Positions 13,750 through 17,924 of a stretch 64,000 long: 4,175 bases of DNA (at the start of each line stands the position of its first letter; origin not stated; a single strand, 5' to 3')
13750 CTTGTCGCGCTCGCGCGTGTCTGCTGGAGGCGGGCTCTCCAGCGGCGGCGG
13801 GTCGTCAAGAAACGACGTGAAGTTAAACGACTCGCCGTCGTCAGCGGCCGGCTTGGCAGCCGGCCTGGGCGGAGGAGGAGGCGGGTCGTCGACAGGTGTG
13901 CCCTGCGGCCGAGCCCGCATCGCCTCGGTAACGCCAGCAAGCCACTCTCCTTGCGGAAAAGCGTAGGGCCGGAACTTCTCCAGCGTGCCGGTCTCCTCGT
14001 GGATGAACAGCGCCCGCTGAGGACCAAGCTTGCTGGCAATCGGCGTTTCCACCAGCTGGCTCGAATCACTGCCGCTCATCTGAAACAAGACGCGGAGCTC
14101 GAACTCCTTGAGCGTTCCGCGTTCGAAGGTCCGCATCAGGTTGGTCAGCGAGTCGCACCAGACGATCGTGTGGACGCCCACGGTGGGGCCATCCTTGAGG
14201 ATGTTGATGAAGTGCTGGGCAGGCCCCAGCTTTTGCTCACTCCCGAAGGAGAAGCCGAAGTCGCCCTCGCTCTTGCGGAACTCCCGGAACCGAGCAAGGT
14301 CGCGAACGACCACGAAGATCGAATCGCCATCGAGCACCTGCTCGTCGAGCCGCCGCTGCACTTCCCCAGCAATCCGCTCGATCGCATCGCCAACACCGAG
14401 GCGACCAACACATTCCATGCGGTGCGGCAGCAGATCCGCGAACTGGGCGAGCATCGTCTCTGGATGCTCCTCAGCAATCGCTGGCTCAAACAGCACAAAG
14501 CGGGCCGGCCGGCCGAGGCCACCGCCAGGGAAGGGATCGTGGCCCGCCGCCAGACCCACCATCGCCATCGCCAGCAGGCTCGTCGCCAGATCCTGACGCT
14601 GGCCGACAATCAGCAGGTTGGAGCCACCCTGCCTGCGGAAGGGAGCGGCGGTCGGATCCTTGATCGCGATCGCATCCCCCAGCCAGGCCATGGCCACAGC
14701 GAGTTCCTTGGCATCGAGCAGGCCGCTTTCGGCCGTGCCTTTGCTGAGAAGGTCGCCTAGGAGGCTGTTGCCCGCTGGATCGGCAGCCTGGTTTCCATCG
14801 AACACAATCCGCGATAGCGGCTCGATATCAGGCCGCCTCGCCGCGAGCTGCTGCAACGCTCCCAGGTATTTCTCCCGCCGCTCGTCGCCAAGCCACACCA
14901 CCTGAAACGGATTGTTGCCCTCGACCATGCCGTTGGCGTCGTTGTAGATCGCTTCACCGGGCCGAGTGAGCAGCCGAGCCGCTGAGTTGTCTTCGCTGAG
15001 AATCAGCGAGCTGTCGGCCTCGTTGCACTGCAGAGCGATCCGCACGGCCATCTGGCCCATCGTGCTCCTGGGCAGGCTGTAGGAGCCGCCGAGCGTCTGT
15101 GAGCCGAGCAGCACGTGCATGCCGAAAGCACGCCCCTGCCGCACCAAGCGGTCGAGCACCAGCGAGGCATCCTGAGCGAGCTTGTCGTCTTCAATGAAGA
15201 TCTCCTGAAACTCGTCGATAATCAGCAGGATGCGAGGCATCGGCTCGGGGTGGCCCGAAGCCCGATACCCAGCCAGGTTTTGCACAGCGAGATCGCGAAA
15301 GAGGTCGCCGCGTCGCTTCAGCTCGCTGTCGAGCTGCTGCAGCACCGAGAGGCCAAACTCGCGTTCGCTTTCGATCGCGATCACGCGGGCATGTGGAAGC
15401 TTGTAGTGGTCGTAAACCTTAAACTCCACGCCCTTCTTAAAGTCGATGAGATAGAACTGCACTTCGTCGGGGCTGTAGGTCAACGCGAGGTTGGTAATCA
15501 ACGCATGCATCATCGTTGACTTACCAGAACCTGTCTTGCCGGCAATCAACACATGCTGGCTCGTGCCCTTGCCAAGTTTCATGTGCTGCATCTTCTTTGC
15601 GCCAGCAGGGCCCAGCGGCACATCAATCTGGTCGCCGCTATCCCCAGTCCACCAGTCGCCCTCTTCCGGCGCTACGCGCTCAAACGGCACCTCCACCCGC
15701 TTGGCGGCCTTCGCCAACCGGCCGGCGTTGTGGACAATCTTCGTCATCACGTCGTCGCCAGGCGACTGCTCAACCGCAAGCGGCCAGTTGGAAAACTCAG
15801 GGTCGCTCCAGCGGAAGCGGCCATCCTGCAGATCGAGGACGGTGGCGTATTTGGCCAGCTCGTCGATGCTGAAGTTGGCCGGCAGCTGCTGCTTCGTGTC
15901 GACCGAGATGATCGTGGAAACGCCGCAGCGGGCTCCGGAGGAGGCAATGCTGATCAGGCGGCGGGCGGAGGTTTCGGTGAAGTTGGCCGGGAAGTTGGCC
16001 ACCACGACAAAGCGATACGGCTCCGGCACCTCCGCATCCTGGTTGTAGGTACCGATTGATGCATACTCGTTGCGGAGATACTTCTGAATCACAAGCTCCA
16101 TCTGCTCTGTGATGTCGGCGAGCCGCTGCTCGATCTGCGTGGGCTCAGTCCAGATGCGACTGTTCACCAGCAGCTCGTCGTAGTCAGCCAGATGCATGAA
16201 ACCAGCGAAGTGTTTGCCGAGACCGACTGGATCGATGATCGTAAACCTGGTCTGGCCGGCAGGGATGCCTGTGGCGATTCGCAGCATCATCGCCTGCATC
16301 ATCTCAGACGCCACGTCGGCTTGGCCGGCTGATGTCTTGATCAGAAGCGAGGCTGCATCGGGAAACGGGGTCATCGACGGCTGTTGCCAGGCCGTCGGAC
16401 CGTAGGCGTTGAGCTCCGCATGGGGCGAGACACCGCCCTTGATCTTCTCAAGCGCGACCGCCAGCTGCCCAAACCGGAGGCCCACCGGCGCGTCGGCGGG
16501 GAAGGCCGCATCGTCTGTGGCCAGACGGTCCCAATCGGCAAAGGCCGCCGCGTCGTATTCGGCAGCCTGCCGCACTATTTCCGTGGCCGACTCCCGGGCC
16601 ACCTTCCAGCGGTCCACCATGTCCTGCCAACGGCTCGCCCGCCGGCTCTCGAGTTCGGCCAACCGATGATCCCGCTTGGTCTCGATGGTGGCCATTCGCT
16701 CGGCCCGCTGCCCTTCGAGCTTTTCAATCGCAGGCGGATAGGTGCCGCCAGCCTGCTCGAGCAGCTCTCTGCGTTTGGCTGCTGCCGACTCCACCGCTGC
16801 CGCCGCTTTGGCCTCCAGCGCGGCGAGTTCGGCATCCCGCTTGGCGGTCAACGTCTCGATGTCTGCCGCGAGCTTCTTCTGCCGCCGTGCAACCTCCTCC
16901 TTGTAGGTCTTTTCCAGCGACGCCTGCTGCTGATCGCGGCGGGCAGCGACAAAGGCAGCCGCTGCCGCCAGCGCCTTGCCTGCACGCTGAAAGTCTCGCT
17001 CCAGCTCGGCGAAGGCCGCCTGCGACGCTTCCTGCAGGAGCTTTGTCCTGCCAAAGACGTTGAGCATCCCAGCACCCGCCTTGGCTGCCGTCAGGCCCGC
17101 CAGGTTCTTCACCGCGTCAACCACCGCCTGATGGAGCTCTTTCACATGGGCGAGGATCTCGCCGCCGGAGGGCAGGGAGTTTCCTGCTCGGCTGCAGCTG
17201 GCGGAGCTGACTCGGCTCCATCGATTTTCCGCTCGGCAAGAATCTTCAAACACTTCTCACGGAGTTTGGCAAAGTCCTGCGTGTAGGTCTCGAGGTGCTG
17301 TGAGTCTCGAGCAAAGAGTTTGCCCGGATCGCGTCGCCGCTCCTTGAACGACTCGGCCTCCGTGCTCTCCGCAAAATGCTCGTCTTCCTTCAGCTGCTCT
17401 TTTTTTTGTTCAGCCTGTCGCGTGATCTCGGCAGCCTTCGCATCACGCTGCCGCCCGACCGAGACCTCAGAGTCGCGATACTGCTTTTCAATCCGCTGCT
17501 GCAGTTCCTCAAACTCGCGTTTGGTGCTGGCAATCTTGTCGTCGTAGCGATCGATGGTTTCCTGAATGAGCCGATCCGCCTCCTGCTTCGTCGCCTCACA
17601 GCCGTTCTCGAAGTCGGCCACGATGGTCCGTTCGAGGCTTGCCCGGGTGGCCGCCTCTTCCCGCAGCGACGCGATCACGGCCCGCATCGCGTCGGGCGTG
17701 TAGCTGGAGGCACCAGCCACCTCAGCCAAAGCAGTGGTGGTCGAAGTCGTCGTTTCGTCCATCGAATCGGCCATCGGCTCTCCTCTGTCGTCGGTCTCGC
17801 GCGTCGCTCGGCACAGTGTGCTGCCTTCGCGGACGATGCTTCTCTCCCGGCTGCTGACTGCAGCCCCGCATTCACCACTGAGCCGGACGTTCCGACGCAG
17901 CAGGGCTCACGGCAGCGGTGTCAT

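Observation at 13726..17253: Atypical EssC-like ATPase architecture: coiled-coil N-terminus, one live P-loop between two degenerate modules, Pro-rich acidic tail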

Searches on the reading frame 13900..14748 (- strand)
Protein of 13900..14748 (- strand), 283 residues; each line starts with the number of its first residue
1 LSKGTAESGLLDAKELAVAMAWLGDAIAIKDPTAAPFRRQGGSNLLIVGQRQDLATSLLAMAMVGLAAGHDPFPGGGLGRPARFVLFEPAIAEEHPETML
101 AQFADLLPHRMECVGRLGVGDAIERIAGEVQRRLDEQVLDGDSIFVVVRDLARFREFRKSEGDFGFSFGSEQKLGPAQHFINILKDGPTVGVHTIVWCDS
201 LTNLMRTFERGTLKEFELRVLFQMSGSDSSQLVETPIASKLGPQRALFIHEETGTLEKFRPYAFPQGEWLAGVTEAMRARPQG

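Call 61: search_solved_structures(query=A3, max_evalue=10, show_alignments=3)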
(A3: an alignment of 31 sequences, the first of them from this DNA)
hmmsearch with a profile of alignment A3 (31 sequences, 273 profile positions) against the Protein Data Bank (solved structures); distinct sequences matched with E-value up to 10: 3.
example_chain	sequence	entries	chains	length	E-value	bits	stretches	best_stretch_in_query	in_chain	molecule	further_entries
7np7_C1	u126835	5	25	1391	0.0013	21.2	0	168-194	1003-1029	ESX-5 secretion system protein EccC5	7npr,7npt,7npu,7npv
7b9f_C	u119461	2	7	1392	0.043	16.2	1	167-222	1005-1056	EccC5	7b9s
7aoi_AR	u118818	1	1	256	1.3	11.3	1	41-130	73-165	50S ribosomal protein L17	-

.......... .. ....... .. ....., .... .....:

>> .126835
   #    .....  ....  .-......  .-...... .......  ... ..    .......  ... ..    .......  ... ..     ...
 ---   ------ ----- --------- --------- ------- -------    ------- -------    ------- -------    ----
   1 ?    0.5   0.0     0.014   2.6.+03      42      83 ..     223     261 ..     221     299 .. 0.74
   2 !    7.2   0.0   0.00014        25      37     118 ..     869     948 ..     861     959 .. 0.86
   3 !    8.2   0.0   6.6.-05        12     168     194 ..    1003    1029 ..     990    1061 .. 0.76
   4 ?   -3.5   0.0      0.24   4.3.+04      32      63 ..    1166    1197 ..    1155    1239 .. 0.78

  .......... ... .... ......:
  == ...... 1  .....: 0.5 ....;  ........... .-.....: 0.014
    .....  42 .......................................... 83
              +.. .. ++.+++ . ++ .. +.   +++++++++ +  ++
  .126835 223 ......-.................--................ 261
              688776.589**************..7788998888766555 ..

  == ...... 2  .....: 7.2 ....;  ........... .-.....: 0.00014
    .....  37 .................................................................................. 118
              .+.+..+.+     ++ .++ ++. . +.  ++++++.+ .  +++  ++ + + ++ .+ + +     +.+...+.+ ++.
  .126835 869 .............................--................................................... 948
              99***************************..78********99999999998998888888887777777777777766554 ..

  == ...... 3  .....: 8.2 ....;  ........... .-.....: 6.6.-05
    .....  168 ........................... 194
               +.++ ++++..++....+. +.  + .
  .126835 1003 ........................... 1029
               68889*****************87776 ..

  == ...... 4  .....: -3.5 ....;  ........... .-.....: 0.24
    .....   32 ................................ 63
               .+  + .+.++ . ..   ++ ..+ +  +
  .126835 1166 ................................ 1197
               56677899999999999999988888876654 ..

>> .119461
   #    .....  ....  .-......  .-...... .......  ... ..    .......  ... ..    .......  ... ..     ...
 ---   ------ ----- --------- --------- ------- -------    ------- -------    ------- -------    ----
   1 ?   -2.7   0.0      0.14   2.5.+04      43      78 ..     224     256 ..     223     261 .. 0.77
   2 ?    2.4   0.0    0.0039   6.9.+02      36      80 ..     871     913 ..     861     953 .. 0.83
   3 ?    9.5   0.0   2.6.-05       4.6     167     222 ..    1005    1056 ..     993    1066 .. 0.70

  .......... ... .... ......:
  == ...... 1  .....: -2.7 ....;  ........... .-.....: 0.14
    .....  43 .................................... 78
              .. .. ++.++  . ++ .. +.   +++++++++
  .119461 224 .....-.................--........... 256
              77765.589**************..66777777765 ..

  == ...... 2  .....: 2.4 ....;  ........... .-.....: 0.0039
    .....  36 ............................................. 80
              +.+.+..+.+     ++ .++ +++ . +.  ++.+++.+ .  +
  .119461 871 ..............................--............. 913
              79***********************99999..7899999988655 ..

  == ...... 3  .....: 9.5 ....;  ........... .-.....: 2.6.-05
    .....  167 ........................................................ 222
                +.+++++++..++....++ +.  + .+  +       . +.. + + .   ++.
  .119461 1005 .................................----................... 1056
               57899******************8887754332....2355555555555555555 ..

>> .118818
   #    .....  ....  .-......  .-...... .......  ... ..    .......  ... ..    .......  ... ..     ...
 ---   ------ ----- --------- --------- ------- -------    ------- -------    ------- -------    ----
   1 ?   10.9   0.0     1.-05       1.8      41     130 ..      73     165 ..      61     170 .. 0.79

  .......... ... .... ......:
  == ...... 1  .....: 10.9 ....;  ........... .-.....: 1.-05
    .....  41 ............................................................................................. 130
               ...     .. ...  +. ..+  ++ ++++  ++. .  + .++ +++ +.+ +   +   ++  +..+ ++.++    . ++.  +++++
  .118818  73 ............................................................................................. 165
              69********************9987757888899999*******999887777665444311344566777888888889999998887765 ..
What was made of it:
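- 13915..14691 (-): Module C: a degenerate FtsK-like module. Walker-A equivalent is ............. (14572-14622). Walker-B equivalent is FVVVRDL (14281-14325). A family profile weakly best-matches residues 869-1029 of EccC5, which I take to be D2 (E 1e-3, call 61).
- Tried and rejected: The profile search gave only a weak preference for the region I take to be D2 of EccC5 (E 1e-3, call 61), so I did not assign it to D2 or D3.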

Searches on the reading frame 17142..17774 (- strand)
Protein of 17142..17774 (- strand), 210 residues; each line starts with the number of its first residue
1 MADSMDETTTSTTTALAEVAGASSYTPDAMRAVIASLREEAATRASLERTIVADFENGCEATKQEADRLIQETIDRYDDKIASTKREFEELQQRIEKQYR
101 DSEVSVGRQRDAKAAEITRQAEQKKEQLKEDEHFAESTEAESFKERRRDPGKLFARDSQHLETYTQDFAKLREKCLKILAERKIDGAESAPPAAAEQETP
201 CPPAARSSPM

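Call 3: search_protein_families(library=pfam, proteins=[window:17142-17774:-], max_evalue=0.1)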
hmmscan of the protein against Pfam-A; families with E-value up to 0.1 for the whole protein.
window:17142-17774:- (210 aa): 5 families
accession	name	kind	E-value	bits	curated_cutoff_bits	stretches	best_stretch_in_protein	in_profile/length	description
PF02601.20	Exonuc_VII_L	-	0.011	15.7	35.9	1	18-170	122-268/315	Exonuclease VII, large subunit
PF06183.18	DinI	-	0.022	15.5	24.2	1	89-130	10-50/63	DinI-like family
PF04286.17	DUF445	-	0.028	14.8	33.8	1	24-83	273-332/368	Protein of unknown function (DUF445)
PF23067.1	MG280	-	0.038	14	27.4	1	55-130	63-133/259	Uncharacterised protein MG280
PF10009.15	DUF2252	-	0.061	12.8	22.3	1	61-171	98-205/392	Uncharacterized protein conserved in bacteria (DUF2252)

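Call 4: search_protein_families(library=ncbifam, proteins=[window:17142-17774:-], max_evalue=0.1)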
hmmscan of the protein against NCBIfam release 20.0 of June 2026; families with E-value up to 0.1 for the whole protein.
window:17142-17774:- (210 aa): 3 families
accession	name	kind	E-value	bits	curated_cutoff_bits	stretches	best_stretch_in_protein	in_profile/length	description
NF038291.1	rep_pAB02_ORF2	subfamily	0.0063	16.9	85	1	58-141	68-149/172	plasmid replication DNA-binding protein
NF003034.1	PRK03918.1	equivalog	0.017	13.1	700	1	58-184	613-739/878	DNA double-strand break repair ATPase Rad50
TIGR04527.1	mycoplas_twoTM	subfamily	0.039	13.6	125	1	64-129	67-117/248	MG_279/MG_280 family protein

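Call 62: predict_structure(alignment_id=A2)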
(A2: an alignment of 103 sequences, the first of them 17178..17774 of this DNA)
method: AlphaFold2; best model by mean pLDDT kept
length: 199 residues; sequences in the alignment: 103
mean_pLDDT: 87.4   pTM: 0.53
mean pLDDT of the five models: 87.4, 87.4, 87.4, 86.9, 86.2
residues with pLDDT >= 90: 148; 70-90: 12; 50-70: 23; < 50: 16
segments of 3 or more residues with pLDDT < 50: 18-22
pLDDT, mean of each block of 10 residues (from residue 1): 52 49 73 95 97 98 98 98 98 99 98 98 98 98 97 96 96 91 64 51
secondary structure, 60 per line:
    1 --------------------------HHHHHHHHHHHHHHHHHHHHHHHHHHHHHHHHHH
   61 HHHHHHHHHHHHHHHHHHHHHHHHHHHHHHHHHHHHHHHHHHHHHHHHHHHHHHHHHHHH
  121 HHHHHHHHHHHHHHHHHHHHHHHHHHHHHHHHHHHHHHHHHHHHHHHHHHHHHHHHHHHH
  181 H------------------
elements in order: H27-181
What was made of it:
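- On EssC (T7SSb ATPase): The N-terminal domain models as one long helix (call 62).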

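Call 69: search_protein_families(library=ncbifam, proteins=[window:17178-17774:-], max_evalue=0.01)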
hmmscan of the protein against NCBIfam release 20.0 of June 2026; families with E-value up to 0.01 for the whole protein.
window:17178-17774:- (199 aa): 1 family
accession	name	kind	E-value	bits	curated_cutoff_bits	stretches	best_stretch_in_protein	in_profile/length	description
NF038291.1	rep_pAB02_ORF2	subfamily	0.0058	17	85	1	58-141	68-149/172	plasmid replication DNA-binding protein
